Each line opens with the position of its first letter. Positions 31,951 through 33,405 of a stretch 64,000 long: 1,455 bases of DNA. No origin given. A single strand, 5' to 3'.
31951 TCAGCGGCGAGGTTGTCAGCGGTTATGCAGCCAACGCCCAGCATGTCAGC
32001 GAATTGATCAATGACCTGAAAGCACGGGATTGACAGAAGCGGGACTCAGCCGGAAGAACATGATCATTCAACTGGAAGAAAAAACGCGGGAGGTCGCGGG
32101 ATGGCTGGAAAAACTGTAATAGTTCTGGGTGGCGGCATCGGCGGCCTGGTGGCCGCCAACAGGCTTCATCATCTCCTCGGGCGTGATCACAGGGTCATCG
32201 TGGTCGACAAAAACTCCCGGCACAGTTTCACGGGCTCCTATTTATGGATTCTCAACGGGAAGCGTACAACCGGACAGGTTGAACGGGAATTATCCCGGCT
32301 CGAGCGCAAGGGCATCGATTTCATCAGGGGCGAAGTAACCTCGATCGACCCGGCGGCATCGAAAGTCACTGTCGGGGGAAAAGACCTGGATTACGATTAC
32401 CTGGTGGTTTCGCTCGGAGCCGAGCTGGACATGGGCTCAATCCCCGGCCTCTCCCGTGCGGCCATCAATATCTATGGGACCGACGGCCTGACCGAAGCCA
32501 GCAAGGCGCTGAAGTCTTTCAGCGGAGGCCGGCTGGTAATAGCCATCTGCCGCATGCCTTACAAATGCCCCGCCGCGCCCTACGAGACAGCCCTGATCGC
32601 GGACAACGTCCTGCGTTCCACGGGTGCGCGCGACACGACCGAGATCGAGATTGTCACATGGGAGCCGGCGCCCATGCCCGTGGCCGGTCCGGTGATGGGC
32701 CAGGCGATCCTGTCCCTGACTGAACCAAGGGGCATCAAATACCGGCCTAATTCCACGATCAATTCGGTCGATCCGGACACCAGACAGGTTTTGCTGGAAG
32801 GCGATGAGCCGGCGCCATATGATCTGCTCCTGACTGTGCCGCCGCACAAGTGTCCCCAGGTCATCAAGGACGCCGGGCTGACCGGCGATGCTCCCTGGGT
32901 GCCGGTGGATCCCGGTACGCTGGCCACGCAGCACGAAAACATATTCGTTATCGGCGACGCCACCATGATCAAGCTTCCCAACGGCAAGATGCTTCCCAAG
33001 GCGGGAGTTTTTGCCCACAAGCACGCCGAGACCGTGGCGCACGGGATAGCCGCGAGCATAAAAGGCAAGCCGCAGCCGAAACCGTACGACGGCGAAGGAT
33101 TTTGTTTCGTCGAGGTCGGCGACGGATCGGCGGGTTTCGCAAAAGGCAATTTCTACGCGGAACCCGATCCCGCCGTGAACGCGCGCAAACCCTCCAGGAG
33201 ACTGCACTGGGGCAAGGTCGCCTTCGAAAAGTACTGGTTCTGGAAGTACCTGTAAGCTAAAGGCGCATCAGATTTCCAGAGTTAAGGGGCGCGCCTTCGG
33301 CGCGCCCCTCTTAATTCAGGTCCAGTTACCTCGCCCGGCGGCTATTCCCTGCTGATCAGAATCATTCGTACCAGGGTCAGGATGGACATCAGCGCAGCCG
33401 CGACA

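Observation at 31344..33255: ArsR-type regulator, seleno-glutaredoxin and SQR-like flavoprotein form a compact putative sulfide/persulfide-responsive module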

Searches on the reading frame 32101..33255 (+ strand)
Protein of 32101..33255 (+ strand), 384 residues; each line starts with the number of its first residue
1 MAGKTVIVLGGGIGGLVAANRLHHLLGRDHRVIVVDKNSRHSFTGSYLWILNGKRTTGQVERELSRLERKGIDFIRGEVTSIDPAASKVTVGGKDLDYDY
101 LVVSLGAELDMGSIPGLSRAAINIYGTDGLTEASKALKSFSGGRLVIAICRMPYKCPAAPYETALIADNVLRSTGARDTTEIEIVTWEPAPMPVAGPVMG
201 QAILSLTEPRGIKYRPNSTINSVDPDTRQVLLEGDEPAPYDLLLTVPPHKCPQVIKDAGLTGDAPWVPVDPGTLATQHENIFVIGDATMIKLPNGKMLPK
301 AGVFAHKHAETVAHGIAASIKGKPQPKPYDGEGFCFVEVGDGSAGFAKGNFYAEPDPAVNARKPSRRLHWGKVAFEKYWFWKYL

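Call 4: search_protein_families(library=pfam, proteins=[window:32101-33255:+], max_evalue=0.01)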
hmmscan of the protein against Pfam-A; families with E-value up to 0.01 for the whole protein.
window:32101-33255:+ (384 aa): 8 families
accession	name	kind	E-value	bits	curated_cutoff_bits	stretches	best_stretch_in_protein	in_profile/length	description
PF07992.20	Pyr_redox_2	-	8.5e-20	71.8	26.1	2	5-136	2-136/291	Pyridine nucleotide-disulphide oxidoreductase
PF21706.3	FCSD_central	-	2e-06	28.3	27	1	141-235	13-104/116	Sulfide dehydrogenase [flavocytochrome c] flavoprotein chain, central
PF01266.30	DAO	-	1.8e-05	24.8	27.9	0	6-40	2-33/353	FAD dependent oxidoreductase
PF13450.12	NAD_binding_8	-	0.00011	22.9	21.9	1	8-40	1-30/68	NAD(P)-binding Rossmann-like domain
PF16121.10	40S_S4_C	-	0.00096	19.1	27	1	274-296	7-31/48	40S ribosomal protein S4 C-terminus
PF00070.33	Pyr_redox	-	0.0011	19.9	22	0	181-230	24-77/82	Pyridine nucleotide-disulphide oxidoreductase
PF13454.12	NAD_binding_9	-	0.0011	19.4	21.8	0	8-40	2-35/155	FAD-NAD(P)-binding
PF00890.30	FAD_binding_2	-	0.0018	18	20.4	1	6-45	2-42/414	FAD binding domain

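Call 5: search_protein_families(library=ncbifam, proteins=[window:32101-33255:+], max_evalue=0.01)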
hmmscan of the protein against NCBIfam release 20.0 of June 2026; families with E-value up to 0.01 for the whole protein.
window:32101-33255:+ (384 aa): 13 families
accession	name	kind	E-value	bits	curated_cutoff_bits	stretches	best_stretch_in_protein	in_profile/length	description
NF049943.1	SQR_III_seleno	exception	2.8e-72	243.8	525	1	4-376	1-381/406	type III sulfide quinone reductase, selenoprotein subtype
TIGR03169.1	Nterm_to_SelD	hypoth_equivalog_domain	2.5e-22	79.7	310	1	28-330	24-320/365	pyridine nucleotide-disulfide oxidoreductase family protein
TIGR03385.1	CoA_CoA_reduc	equivalog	7.5e-08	31.6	578.8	1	6-119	2-125/439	CoA-disulfide reductase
TIGR04369.1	fusion_not_SelD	hypoth_equivalog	2.3e-07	29.4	700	1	31-109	26-106/701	oxidoreductase/SelD-related fusion protein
NF009410.0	PRK12771.1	subfamily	3.2e-05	22.7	516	1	2-147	137-273/566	NAD(P)-binding protein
TIGR01317.1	GOGAT_sm_gam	subfamily_domain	4.6e-05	22.5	447.7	1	2-110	142-241/485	glutamate synthase small subunit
NF010037.0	PRK13512.1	equivalog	5.5e-05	22.2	394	1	199-317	191-310/438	CoA-disulfide reductase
NF008841.0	PRK11883.1-1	equivalog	7.8e-05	21.8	517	1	4-40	4-40/453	protoporphyrinogen oxidase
NF009472.0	PRK12834.1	equivalog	0.00034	19.2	476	1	4-53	5-51/550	FAD-binding dehydrogenase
NF042949.2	3PPDioc_HcaD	equivalog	0.00048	19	450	0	4-147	2-146/386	3-phenylpropionate/cinnamic acid dioxygenase ferredoxin--NAD(+) reductase subunit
NF003437.0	PRK04965.1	equivalog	0.002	17.2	392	0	77-117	79-119/378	NADH:flavorubredoxin reductase NorW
TIGR01350.1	lipoamide_DH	equivalog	0.0023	16.7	408.8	0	6-38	4-33/461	dihydrolipoyl dehydrogenase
NF045663.1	diclust_near_Sec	equivalog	0.0036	15.4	530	1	3-143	106-227/759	pyridine nucleotide-disulfide oxidoreductase/dicluster-binding protein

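Call 10: find_encoding_contigs(protein=window:32101-33255:+, flank=6000, max_places=6)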
Protein window:32101-33255:+ (384 aa): 1 contig read that carries it; 1 place shown.
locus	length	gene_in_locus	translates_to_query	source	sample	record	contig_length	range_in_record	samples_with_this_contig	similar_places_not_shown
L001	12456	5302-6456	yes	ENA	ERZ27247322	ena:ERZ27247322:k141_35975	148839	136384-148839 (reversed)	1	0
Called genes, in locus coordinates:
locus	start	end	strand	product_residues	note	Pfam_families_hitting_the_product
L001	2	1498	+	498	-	?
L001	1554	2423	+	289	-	PF01063:Aminotran_4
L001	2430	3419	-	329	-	PF01370:Epimerase, PF04321:RmlD_sub_bind, PF05368:NmrA (weak), PF16363:GDP_Man_Dehyd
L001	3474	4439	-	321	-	PF01073:3Beta_HSD, PF01370:Epimerase, PF04321:RmlD_sub_bind, PF16363:GDP_Man_Dehyd, PF02719:Polysacc_synt_2, PF07993:NAD_binding_4 (weak)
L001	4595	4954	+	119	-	PF01022:HTH_5, PF12840:HTH_20 (weak)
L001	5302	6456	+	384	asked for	PF01266:DAO (faint), PF07992:Pyr_redox_2, PF21706:FCSD_central (weak)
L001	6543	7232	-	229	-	PF04298:Zn_peptidase_2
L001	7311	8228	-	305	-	PF03706:LPG_synthase_TM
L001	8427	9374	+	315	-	PF01820:Dala_Dala_lig_N, PF02222:ATP-grasp (weak), PF02655:ATP-grasp_3 (weak), PF02786:CPSase_L_D2 (faint), PF07478:Dala_Dala_lig_C, PF13535:ATP-grasp_4 (weak)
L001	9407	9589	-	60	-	-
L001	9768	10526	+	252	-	PF01261:AP_endonuc_2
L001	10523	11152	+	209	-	PF04055:Radical_SAM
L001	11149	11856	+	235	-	PF23198:PDE8A_N (weak), PF00072:Response_reg, PF00486:Trans_reg_C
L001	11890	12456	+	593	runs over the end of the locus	PF00672:HAMP, PF00512:HisKA, PF02518:HATPase_c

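Call 11: find_homologous_proteins(query=window:32101-33252:+)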
Query window:32101-33252:+ (384 aa): 6276 proteins with E <= 0.001 among 8000 candidates; the best 120 are listed.
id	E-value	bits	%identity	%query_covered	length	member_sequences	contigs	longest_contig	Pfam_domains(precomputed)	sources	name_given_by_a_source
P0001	1.6e-248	842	94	100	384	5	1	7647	PF21706.4,PF07992.21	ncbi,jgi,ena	ncbi:MAG: FAD-dependent oxidoreductase [Thermoleophilia bacterium]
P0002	6.7e-199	679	75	100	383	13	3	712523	PF21706.4,PF07992.21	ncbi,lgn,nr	ncbi:MAG: NAD(P)/FAD-dependent oxidoreductase [Actinobacteria bacterium]|nr:NAD(P)/FAD-dependent oxi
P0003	1.8e-197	674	73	100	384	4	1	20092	PF01266.31,PF21706.4,PF07992.21,PF00070.34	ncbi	-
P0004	3.7e-196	670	73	100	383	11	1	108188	PF21706.4,PF07992.21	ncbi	-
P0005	4.4e-196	669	72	100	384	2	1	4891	PF21706.4,PF07992.21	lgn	-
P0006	1.4e-195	668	74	100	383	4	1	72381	PF21706.4,PF07992.21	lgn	-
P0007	9.8e-195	665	72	100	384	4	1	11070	PF21706.4,PF07992.21,PF00070.34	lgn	-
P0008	1.3e-193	661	72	100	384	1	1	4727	PF21706.4,PF07992.21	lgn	-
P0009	7.1e-193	659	73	100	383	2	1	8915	PF21706.4,PF07992.21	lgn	-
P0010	1.1e-189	648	70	100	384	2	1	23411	PF21706.4,PF07992.21,PF00070.34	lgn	-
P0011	2.3e-186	638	70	100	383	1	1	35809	PF21706.4,PF07992.21,PF00070.34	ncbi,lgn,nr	ncbi:MAG: NAD(P)/FAD-dependent oxidoreductase [Thermoleophilia bacterium]|nr:NAD(P)/FAD-dependent ox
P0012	6.9e-186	636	71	100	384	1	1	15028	PF21706.4,PF07992.21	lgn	-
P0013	1.2e-184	632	68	100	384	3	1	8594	PF21706.4,PF07992.21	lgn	-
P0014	5.8e-180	616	69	100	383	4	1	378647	PF21706.4,PF07992.21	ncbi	ncbi:MAG: NAD(P)/FAD-dependent oxidoreductase [Thermoleophilia bacterium]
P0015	3.5e-174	597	67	100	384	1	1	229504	PF21706.4,PF07992.21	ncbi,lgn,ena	-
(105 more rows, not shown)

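Call 12: search_solved_structures(query=window:32101-33252:+, max_evalue=0.001, show_alignments=2)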
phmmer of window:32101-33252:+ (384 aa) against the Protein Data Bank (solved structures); distinct sequences matched with E-value up to 0.001: 26.
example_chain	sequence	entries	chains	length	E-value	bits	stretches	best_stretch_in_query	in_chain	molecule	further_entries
3hyv_A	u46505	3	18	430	1e-29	106.9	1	4-382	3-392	Sulfide-quinone reductase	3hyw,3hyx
8dhk_A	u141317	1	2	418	2.2e-29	105.7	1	5-361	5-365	Sulfide:quinone oxidoreductase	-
6mp5_A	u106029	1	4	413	7.7e-29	103.9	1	5-361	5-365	Sulfide:quinone oxidoreductase, mitochondrial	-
6mo6_A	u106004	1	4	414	7.8e-29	103.9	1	5-361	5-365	Sulfide:quinone oxidoreductase, mitochondrial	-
6oi5_A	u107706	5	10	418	8.1e-29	103.9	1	5-361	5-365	Sulfide:quinone oxidoreductase, mitochondrial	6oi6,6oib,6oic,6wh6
3szw_A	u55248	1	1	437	2.5e-25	92.4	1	5-382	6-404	Sulfide-quinone reductase, putative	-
3szf_A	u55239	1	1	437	3.8e-25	91.8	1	5-382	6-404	Sulfide-quinone reductase, putative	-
3sxi_A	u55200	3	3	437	3.8e-25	91.8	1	5-382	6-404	Sulfide-quinone reductase, putative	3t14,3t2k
3sz0_A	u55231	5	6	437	5e-25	91.4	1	5-382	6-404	Sulfide-quinone reductase, putative | Sulfide-quinone reductase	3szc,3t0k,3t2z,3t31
3sy4_A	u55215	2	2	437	5.3e-25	91.3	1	5-382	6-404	Sulfide-quinone reductase, putative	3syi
3t2y_A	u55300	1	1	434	6.6e-25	91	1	6-382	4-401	Sulfide-quinone reductase, putative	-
1fcd_A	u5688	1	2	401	1e-24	90.4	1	2-327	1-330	FLAVOCYTOCHROME C SULFIDE DEHYDROGENASE (FLAVIN-BINDING SUBUNIT)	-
5n1t_A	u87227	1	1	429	1.4e-24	89.9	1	4-340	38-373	flavin-binding subunit of sulfide dehydrogenase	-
3kpk_A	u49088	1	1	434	4.8e-24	88.2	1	6-382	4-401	Sulfide-quinone reductase, putative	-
3sx6_A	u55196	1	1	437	9.1e-24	87.2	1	5-382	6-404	Sulfide-quinone reductase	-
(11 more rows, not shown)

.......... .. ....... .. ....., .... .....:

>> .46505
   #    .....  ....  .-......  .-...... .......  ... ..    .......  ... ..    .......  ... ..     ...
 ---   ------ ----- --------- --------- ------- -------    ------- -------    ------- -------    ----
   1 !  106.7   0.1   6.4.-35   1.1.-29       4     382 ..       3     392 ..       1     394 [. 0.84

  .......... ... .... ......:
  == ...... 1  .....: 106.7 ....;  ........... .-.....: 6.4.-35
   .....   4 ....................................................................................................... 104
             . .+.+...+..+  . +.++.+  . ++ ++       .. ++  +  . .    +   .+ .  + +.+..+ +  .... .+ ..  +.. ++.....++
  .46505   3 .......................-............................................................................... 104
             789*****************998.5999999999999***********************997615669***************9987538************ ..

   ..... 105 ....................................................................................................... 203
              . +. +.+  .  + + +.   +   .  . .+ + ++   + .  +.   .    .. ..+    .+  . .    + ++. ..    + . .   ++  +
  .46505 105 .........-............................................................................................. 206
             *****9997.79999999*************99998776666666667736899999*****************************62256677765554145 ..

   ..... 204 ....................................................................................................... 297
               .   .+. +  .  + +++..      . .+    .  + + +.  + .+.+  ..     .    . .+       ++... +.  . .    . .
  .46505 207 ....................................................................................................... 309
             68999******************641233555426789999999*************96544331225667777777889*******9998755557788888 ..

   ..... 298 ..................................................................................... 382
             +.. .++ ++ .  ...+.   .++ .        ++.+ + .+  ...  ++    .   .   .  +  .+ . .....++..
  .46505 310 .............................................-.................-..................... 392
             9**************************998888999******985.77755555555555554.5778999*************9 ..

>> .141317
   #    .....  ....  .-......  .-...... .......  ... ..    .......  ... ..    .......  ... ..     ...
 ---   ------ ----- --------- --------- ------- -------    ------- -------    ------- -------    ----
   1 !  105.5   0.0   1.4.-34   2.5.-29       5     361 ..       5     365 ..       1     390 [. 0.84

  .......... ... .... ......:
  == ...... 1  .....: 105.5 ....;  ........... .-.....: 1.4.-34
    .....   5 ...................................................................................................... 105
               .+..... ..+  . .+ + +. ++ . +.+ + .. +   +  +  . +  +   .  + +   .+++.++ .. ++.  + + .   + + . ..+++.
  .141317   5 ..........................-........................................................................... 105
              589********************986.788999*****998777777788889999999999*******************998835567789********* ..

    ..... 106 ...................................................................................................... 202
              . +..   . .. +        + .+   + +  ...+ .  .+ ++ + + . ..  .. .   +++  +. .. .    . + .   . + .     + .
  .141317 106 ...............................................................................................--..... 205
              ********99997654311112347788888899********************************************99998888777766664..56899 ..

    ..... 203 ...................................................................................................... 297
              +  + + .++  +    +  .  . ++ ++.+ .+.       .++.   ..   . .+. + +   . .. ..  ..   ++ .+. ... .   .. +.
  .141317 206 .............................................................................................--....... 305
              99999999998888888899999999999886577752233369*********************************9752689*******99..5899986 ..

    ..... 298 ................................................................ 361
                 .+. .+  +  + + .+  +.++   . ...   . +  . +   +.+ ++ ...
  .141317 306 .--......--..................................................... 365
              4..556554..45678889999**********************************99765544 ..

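Call 15: find_related_loci(query=A1, collection=genome_contigs, flank=4000)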
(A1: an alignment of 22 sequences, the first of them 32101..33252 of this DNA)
Query A1 (384 aa) in genome_contigs; peptide patterns used: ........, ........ (x = any residue, [..] = any of these).
600 stretches matched a pattern (row limit reached: there are more); 590 encode a relative of the query (tblastn E <= 1e-3); the best 80 are kept; 80 distinct loci.
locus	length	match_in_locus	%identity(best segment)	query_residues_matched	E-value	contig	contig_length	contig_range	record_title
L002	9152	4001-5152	91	1-384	0e+0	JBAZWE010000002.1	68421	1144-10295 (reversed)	MAG: Thermoleophilia bacterium isolate SO_2017_GW1_27 NODE_2305_length_68421_cov_1.044938_OW334_2017, whole genome shotg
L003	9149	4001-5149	73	1-384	0e+0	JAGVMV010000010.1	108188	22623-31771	MAG: Thermoleophilia bacterium isolate DeMMO3_11 c_000000043169, whole genome shotgun sequence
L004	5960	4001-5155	48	1-384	4e-124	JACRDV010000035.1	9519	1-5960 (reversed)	MAG: Methanobacteriota archaeon isolate NC_groundwater_1681_Pr3_B-0.1um_36_11 SR-2_scaffold_141_491513, whole genome sho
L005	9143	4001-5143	46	4-384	4e-123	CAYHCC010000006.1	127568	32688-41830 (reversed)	MAG TPA_asm: uncultured Acidimicrobium sp. isolate ERP119702_co2_111 genome assembly, contig: NODE_32_length_127568_cov_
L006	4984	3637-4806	51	1-384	3e-121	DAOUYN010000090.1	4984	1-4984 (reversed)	MAG TPA_asm: Actinomycetes bacterium isolate CSMAG_928 CSMAG_928_k141_1599152_length_4984_cov_5.8472, whole genome shotg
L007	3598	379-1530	46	1-384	7e-122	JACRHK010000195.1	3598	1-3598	MAG: Nitrospirae bacterium isolate NC_groundwater_1775_Pr3_B-0.1um_63_9 SR-2_scaffold_141_2957175, whole genome shotgun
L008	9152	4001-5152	47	1-384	2e-118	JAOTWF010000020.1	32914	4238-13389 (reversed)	MAG: Gammaproteobacteria bacterium isolate 13_May_SF_Bin71 13_May_SF_Bin71_scaffold_782_c1, whole genome shotgun sequenc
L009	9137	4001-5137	49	4-382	7e-118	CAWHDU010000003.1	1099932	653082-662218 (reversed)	MAG: uncultured beta proteobacterium isolate MFD04408.bin.1.58 genome assembly, contig: contig_26772, whole genome shotg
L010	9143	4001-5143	45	4-384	4e-117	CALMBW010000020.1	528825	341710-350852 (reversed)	MAG TPA_asm: uncultured actinobacterium isolate SRR6670122_bin.39_CONCOCT_v1.1_MAG genome assembly, contig: ERZ534011.1,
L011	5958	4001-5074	49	27-384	5e-116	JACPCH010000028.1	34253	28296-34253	MAG: Candidatus Rokuibacteriota bacterium isolate NC_groundwater_278_Ag_S-0.2um_73_13 S5_GD2017_2_S2_scaffold_890, whole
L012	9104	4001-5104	45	17-384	2e-116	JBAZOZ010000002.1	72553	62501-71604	MAG: Candidatus Pacearchaeota archaeon isolate SO_2017_SWC_18 scaffold_383_c1_LP-4_2017, whole genome shotgun sequence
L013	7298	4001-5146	47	3-384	5e-116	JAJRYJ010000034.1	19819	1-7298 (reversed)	MAG: Actinomycetes bacterium isolate Dive96_bin3.284 k141_1186639, whole genome shotgun sequence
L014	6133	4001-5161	45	1-384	1e-115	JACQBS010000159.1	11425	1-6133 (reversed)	MAG: Nitrospinota bacterium isolate NC_groundwater_948_Pr1_S-0.2um_39_25 Montesol18-Sp2_coassembly_scaffold_979638, whol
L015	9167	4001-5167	44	1-383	2e-115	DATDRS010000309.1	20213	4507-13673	MAG TPA_asm: Anaerolineales bacterium isolate SMAG_U7983 k141_1324444, whole genome shotgun sequence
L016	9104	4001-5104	47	17-384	3e-115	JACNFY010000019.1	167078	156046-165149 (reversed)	MAG: Nanobdellati archaeon isolate NIOZ-UU113 NIOZ-UU_NODE_36_length_167078_cov_10.91, whole genome shotgun sequence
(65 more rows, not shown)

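Call 73: search_protein_families(library=ncbifam, proteins=[L009:3992-5137:+], max_evalue=1e-10)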
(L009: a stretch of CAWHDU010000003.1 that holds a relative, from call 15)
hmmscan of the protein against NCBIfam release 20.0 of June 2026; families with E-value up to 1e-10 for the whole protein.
L009:3992-5137:+ (382 aa): 2 families
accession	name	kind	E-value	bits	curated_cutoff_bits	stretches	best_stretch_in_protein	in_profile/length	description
NF049943.1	SQR_III_seleno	exception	1.9e-68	231.2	525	1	6-357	3-353/406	type III sulfide quinone reductase, selenoprotein subtype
TIGR03169.1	Nterm_to_SelD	hypoth_equivalog_domain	1.1e-19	71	310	1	71-330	68-320/365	pyridine nucleotide-disulfide oxidoreductase family protein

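Call 75: search_protein_families(library=pfam, proteins=[L003:2398-3843:+], max_evalue=0.001)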
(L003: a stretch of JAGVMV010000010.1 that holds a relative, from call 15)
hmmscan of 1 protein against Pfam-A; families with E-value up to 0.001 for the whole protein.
L003:2398-3843:+ (482 aa): 6 families
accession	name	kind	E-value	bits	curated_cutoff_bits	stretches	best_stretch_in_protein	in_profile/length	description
PF07992.20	Pyr_redox_2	-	1.8e-20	74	26.1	1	103-391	2-278/291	Pyridine nucleotide-disulphide oxidoreductase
PF01266.30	DAO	-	2.6e-06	27.6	27.9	1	104-137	2-32/353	FAD dependent oxidoreductase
PF21706.3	FCSD_central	-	1.1e-05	25.9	27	1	237-283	10-55/116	Sulfide dehydrogenase [flavocytochrome c] flavoprotein chain, central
PF00578.27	AhpC-TSA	-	1.1e-05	25.8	26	1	8-56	68-122/124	AhpC/TSA family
PF13450.12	NAD_binding_8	-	1.6e-05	25.5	21.9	1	106-138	1-30/68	NAD(P)-binding Rossmann-like domain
PF00890.30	FAD_binding_2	-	0.00022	21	20.4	0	104-176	2-78/414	FAD binding domain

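Call 87: predict_structure(alignment_id=A1)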
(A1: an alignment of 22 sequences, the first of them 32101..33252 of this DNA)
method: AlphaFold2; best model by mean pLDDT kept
length: 384 residues; sequences in the alignment: 22
mean_pLDDT: 91.6   pTM: 0.89
mean pLDDT of the five models: 91.6, 90.9, 90.1, 89.2, 87.6
residues with pLDDT >= 90: 263; 70-90: 118; 50-70: 3; < 50: 0
segments of 3 or more residues with pLDDT < 50: none
pLDDT, mean of each block of 10 residues (from residue 1): 92 93 95 96 86 89 94 96 97 96 91 94 92 96 96 81 95 96 94 85 93 94 97 95 93 91 84 94 90 82 82 96 90 87 90 86 93 90 90
secondary structure, 60 per line:
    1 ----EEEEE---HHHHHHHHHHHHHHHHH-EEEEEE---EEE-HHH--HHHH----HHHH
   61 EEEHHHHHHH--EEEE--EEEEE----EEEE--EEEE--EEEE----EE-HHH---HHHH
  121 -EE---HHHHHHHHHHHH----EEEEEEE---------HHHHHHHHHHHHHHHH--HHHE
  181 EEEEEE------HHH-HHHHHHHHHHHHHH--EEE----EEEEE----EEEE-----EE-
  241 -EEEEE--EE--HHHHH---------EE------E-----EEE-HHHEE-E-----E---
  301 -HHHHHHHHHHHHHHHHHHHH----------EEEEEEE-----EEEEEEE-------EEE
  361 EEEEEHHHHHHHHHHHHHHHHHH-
elements in order: E5-9 H13-29 E31-36 E40-42 H49-52 H57-60 E61-63 H64-70 E73-76 E79-83 E88-91 E94-97 E100-103 H117-120 H127-138 E143-149 H159-174 E180-186 H197-210 E213-215 E220-224 E229-232 E242-246 H253-257 E281-283 H302-321 E332-338 E344-350 E358-365 H366-383
